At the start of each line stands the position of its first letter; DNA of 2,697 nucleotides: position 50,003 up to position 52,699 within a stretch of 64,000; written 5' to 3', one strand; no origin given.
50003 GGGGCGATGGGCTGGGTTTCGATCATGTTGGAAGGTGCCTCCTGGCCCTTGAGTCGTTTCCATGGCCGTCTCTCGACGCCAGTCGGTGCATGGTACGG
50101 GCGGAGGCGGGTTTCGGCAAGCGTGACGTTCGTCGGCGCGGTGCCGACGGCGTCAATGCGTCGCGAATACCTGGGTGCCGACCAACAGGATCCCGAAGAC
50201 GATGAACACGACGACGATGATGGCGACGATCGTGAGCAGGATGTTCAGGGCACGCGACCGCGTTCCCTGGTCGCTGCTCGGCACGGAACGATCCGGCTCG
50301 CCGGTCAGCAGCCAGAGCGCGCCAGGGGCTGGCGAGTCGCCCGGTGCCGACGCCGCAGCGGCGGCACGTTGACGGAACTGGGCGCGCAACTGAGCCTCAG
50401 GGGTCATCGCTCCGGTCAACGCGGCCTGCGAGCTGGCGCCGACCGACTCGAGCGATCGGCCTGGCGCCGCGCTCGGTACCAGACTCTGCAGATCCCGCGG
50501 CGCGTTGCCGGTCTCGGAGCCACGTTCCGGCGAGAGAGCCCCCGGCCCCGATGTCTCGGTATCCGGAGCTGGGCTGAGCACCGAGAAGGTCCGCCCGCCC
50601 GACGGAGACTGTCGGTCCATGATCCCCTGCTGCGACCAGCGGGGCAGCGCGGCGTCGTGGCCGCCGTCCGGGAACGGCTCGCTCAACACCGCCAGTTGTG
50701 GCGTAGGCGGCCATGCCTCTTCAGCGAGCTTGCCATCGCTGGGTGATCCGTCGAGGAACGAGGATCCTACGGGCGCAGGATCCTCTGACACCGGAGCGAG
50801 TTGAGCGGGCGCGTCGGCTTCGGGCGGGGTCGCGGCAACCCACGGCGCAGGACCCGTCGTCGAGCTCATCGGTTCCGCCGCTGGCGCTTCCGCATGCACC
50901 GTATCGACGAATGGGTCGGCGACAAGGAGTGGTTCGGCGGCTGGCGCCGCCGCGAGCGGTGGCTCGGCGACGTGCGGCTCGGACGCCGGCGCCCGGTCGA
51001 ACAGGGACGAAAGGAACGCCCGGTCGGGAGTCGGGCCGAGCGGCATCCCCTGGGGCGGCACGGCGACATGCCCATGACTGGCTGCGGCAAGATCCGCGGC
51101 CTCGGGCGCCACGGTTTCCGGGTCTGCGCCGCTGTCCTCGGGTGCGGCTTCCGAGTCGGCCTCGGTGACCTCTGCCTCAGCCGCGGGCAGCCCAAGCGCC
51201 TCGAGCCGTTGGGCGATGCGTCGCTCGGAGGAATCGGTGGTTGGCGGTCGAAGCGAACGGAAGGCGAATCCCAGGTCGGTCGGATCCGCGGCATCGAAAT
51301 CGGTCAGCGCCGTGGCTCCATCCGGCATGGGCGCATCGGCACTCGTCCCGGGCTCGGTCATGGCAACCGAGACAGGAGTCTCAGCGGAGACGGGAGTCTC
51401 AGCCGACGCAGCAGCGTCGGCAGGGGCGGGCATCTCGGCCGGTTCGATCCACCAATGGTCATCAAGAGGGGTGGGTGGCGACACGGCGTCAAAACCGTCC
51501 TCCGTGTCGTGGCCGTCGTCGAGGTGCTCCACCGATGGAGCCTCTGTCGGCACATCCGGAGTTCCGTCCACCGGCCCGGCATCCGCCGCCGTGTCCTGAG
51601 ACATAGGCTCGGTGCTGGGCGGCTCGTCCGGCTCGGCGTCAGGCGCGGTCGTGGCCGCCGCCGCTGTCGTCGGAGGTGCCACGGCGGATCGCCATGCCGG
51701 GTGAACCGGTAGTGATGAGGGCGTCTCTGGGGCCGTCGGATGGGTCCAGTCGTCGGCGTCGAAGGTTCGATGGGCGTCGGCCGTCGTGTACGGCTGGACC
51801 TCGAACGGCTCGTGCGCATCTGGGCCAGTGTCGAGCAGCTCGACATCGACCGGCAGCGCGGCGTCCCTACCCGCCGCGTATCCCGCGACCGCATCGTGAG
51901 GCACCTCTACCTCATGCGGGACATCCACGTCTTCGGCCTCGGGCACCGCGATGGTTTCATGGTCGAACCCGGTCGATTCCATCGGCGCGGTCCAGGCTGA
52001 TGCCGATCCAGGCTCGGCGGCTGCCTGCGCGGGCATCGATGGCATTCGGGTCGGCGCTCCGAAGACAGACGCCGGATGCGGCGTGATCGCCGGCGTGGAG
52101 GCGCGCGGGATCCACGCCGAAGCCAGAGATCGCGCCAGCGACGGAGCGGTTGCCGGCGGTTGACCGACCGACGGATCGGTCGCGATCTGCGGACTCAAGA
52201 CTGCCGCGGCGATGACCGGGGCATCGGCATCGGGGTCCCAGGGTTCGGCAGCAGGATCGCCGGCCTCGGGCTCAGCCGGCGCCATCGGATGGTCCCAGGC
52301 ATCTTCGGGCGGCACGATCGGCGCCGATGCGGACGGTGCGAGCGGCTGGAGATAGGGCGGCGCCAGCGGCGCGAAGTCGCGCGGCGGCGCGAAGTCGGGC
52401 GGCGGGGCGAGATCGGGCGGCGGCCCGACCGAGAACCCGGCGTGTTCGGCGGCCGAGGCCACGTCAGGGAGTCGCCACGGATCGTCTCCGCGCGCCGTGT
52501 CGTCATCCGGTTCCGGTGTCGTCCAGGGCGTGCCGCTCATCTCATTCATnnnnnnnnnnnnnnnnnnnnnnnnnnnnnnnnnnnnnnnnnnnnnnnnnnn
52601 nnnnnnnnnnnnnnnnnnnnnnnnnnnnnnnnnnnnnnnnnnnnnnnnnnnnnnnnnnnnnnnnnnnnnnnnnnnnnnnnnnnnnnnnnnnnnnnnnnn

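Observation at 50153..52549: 800-aa acidic, Pro/Ala-rich intrinsically disordered protein with a C-terminal membrane anchor, translationally coupled to a thiolase and followed by an Fe-S insertion protein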

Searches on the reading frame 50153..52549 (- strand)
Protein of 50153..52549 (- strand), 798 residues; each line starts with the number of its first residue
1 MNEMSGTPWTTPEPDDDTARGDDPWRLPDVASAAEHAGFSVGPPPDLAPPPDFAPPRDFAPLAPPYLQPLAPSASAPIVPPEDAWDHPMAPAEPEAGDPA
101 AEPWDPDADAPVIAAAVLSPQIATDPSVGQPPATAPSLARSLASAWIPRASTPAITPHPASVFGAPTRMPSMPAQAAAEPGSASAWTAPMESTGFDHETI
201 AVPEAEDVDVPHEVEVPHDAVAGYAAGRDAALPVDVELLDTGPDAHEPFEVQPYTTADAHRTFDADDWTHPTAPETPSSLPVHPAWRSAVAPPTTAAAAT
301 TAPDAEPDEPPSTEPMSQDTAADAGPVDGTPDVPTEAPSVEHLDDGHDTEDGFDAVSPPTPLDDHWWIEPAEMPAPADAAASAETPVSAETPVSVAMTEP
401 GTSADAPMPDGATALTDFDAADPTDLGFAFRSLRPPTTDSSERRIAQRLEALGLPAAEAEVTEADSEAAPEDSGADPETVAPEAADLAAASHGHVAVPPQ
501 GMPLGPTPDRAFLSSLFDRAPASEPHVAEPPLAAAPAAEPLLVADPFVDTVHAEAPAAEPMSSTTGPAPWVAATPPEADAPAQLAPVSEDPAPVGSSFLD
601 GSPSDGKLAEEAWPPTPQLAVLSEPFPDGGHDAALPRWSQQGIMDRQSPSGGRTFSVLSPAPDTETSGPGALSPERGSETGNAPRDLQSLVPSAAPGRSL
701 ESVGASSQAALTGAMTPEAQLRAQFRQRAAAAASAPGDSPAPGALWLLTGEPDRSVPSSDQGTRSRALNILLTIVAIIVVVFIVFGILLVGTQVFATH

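Call 4: search_protein_families(library=pfam, proteins=[window:50153-52549:-], max_evalue=0.01)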
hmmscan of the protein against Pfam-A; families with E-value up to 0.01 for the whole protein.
window:50153-52549:- (798 aa): 0 families

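Call 6: find_homologous_proteins(query=window:50153-52549:-, max_evalue=0.001)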
Query window:50153-52549:-: 8000 candidates shared short words with the query, none scored E <= 0.001.
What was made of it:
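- Tried and rejected: (1) The full-length search of the 5.8-billion protein collection gave nothing, not even the protein itself (call 6).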

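Call 19: search_protein_representatives(protein=window:50153-52549:-)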
Query: 798 residues. Proteins with E-value up to 0.001 (for the whole library): 3; up to 1e-10: 3; up to 1e-30: 1. The best 3 are listed.
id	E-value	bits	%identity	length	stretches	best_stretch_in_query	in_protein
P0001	2.3e-87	310.9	100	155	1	644-798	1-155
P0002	4.6e-22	95.0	43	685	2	524-795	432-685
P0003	5.0e-11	58.5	48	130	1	653-793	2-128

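Call 33: search_protein_families(library=ncbifam, proteins=[window:50153-52549:-, P0002], max_evalue=1)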
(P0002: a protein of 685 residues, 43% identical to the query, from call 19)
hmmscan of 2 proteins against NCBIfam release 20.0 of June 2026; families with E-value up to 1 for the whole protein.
window:50153-52549:- (798 aa): 0 families

P0002 (685 aa): 0 families

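Call 34: search_protein_families(library=pfam, proteins=[window:50153-52549:-, P0002], max_evalue=1)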
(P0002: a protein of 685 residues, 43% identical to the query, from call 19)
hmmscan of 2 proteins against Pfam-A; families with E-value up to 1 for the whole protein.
window:50153-52549:- (798 aa): 0 families

P0002 (685 aa): 0 families

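Call 35: search_solved_structures(query=window:50153-52549:-, max_evalue=1)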
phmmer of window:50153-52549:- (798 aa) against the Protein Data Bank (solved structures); distinct sequences matched with E-value up to 1: 0.
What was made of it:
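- On Any described protein family (Pfam-A, NCBIfam) or solved structure: The target has 0 families at E up to 1 in Pfam and NCBIfam, and 0 PDB sequences at E up to 1 (calls 4, 33, 34, 35).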

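Call 39: find_encoding_contigs(protein=P0002, flank=6000, max_places=2)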
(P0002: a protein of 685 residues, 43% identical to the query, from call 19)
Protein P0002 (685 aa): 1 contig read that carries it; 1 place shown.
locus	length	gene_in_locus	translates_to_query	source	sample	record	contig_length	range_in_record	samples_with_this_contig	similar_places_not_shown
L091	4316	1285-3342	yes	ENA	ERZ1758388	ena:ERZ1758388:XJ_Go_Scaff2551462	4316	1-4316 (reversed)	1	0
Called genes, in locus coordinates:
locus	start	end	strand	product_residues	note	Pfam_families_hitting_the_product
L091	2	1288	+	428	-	?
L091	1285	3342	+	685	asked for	-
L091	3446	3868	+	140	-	PF01521:Fe-S_biosyn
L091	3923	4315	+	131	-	?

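Call 48: find_related_loci(query=window:50153-52549:-, collection=metagenome_contigs, flank=2500)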
Query window:50153-52549:- (798 aa) in metagenome_contigs; peptide patterns used: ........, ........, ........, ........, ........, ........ (x = any residue, [..] = any of these).
138 stretches matched a pattern, but none encodes a relative of the query by tblastn (E <= 1e-3).
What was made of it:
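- Tried and rejected: (3) A metagenome-contig scan with the target found no relatives (call 48).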

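Call 49: list_cluster_members(proteins=[window:50153-52549:-, P0001, P0003])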
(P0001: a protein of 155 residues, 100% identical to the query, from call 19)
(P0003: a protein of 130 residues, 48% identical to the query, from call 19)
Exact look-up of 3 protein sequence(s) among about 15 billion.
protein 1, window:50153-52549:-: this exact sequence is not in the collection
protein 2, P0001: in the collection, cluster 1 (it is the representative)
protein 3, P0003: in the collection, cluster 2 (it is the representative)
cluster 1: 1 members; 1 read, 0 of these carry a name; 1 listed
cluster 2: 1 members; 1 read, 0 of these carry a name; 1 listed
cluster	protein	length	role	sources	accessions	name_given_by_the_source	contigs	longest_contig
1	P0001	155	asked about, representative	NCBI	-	-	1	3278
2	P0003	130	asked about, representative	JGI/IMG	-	-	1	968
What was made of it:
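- Tried and rejected: This is an artefact: the 8000-candidate cap was filled by low-complexity words, and the full-length sequence is absent from that collection (call 49).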

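Call 52: predict_structure(alignment_id=A2)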
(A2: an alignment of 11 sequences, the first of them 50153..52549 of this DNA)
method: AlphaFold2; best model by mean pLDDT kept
length: 798 residues; sequences in the alignment: 11
mean_pLDDT: 48.3   pTM: 0.30
mean pLDDT of the five models: 48.3, 43.2, 40.4, 38.6, 38.0
residues with pLDDT >= 90: 33; 70-90: 34; 50-70: 135; < 50: 596
segments of 3 or more residues with pLDDT < 50: 1-4, 16-24, 26-41, 57-75, 88-93, 95-98, 106-130, 133-150, 152-158, 160-165, 167-187, 190-205, 207-211, 217-231, 233-246, 248-274, 276-291, 294-310, 312-314, 316-330, 339-358, 360-384, 386-389, 391-406, 410-435, 462-471, 473-476, 478-481, 484-502, 509-519, 528-530, 541-545, 547-559, 561-573, 577-580, 582-590, 595-610, 615-618, 620-624, 628-641, 645-660, 663-674, 676-683, 685-690, 693-695, 697-711, 736-741, 753-755
pLDDT, mean of each block of 10 residues (from residue 1): 45 47 44 37 54 48 44 48 51 47 46 40 41 43 39 46 44 45 43 42 45 44 41 40 44 39 43 45 40 45 42 43 41 49 43 42 38 38 45 42 44 43 42 44 76 63 45 48 46 44 46 43 48 51 44 44 44 47 44 45 45 50 45 43 45 42 46 45 44 45 40 72 86 54 57 53 79 97 97 91
secondary structure, 60 per line:
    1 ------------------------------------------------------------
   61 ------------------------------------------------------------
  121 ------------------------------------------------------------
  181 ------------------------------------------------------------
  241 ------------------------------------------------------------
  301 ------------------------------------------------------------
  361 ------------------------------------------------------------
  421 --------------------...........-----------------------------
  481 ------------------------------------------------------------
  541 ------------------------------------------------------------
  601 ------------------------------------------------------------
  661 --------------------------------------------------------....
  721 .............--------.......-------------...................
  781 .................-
elements in order (helices of 4 or more, strands of 3 or more residues): H441-451 H717-733 H742-748 H762-797
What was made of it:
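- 50351..50401 (-): Predicted basic helix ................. (residues 717-733). AlphaFold helix, block pLDDT 72-86 (call 52).
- On Intrinsically disordered protein: 596 of 798 residues have pLDDT below 50 and no tertiary domain is predicted (call 52, shallow alignment).
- Closest known: Membrane-tethered proteins with long Pro-rich linkers: ZipA, TonB, TolA. Different: Here the anchor is C-terminal and there is no folded domain (call 52).
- Disorder: AlphaFold gives 596 of 798 residues below pLDDT 50, only three short helices besides the anchor, and no domain (call 52).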

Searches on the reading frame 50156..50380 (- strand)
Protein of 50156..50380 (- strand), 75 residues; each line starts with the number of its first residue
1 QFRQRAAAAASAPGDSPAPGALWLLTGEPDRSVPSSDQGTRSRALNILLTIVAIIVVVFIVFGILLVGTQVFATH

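Call 27: find_homologous_proteins(query=A1, max_evalue=0.01)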
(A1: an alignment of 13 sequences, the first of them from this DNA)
Query A1 (13 sequences) (75 aa, profile of the alignment): 15 proteins with E <= 0.01 among 8000 candidates.
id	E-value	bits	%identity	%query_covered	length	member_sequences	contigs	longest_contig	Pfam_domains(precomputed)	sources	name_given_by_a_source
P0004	3.8e-20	90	38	44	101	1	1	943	-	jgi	-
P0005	1.9e-19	87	33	45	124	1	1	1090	-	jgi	jgi:hypothetical protein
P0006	4.2e-19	86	30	63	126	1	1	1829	-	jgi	jgi:hypothetical protein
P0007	4.4e-19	86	31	79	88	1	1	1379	-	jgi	jgi:hypothetical protein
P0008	9.1e-19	85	29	68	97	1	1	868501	-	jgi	jgi:hypothetical protein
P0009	1.2e-18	85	50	19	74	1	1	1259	-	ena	-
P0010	3.4e-18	83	34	51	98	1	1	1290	-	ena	-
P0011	1.6e-16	78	67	12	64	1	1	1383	-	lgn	-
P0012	4.5e-16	77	30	36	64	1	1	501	-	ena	-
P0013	4.6e-16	77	29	61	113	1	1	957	-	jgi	jgi:hypothetical protein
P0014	1.5e-15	75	27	81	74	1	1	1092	-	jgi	jgi:hypothetical protein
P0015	1.8e-15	75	37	44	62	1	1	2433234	-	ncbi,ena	-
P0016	2.8e-14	71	-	-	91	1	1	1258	-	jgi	jgi:hypothetical protein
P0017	7.2e-11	60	-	-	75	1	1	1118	-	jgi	jgi:hypothetical protein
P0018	4.9e-10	57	42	32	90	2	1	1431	-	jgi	jgi:hypothetical protein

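Call 29: find_encoding_contigs(protein=P0008, flank=7000, max_places=2)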
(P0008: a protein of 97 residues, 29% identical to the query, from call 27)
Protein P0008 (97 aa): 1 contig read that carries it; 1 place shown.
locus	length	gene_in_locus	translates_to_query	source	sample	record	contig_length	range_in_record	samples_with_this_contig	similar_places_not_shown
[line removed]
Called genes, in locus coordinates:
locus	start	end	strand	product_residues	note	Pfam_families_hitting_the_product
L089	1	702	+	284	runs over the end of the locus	PF00378:ECH_1, PF16113:ECH_2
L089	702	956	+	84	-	-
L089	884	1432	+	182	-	PF00293:NUDIX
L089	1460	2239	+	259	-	PF00378:ECH_1, PF16113:ECH_2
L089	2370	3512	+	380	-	PF02737:3HCDH_N, PF00725:3HCDH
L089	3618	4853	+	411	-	PF00108:Thiolase_N, PF02803:Thiolase_C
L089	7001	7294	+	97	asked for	-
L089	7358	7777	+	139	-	PF01521:Fe-S_biosyn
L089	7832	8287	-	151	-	-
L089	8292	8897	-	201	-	PF00174:Oxidored_molyb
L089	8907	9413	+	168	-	-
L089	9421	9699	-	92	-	-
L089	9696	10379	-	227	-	PF13302:Acetyltransf_3, PF13420:Acetyltransf_4, PF00583:Acetyltransf_1, PF13523:Acetyltransf_8 (weak)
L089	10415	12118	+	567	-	PF04675:DNA_ligase_A_N, PF01068:DNA_ligase_A_M, PF04679:DNA_ligase_A_C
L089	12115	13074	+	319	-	PF00266:Aminotran_5 (faint)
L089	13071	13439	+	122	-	-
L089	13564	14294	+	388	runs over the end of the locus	PF01546:Peptidase_M20, PF07687:M20_dimer (weak)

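Call 30: find_encoding_contigs(protein=P0015, flank=7000, max_places=2)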
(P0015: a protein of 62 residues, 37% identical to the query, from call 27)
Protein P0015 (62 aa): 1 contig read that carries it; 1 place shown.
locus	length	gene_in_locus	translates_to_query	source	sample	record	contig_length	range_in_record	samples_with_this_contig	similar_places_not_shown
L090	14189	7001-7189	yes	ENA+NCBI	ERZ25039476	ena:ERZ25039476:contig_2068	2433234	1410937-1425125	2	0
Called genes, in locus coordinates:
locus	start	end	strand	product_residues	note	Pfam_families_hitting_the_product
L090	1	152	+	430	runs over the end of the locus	-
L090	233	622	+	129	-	PF13473:Cupredoxin_1, PF00127:Copper-bind (weak)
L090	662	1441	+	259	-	PF00378:ECH_1, PF16113:ECH_2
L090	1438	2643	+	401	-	PF02737:3HCDH_N, PF03446:NAD_binding_2 (weak), PF00725:3HCDH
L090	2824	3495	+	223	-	PF08327:AHSA1 (faint)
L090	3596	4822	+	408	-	PF00108:Thiolase_N, PF02803:Thiolase_C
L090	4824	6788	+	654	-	-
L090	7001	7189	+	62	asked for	-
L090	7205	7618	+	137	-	PF01521:Fe-S_biosyn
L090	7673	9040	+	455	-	PF06965:Na_H_antiport_1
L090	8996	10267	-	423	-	PF00939:Na_sulph_symp, PF02040:ArsB, PF03600:CitMHS, PF16980:CitMHS_2, PF06450:NhaB (weak)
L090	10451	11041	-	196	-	PF00174:Oxidored_molyb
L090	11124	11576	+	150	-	-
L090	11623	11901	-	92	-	-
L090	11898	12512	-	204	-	PF13302:Acetyltransf_3, PF13420:Acetyltransf_4, PF00583:Acetyltransf_1, PF13523:Acetyltransf_8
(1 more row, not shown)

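Call 33: search_protein_families(library=ncbifam, proteins=[L089:4853-7291:+], max_evalue=1)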
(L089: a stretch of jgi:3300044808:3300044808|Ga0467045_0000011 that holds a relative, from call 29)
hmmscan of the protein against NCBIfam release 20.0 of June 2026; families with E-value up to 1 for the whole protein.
L089:4853-7291:+ (813 aa): 0 families

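Call 34: search_protein_families(library=pfam, proteins=[L089:4853-7291:+], max_evalue=1)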
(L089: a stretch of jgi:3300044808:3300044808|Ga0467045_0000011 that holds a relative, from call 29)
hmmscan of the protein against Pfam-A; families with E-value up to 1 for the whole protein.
L089:4853-7291:+ (813 aa): 1 family
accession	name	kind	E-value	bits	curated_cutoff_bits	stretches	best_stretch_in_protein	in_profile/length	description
PF23718.1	DUF7160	-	0.42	11.2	27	0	46-59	13-26/54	Family of unknown function (DUF7160)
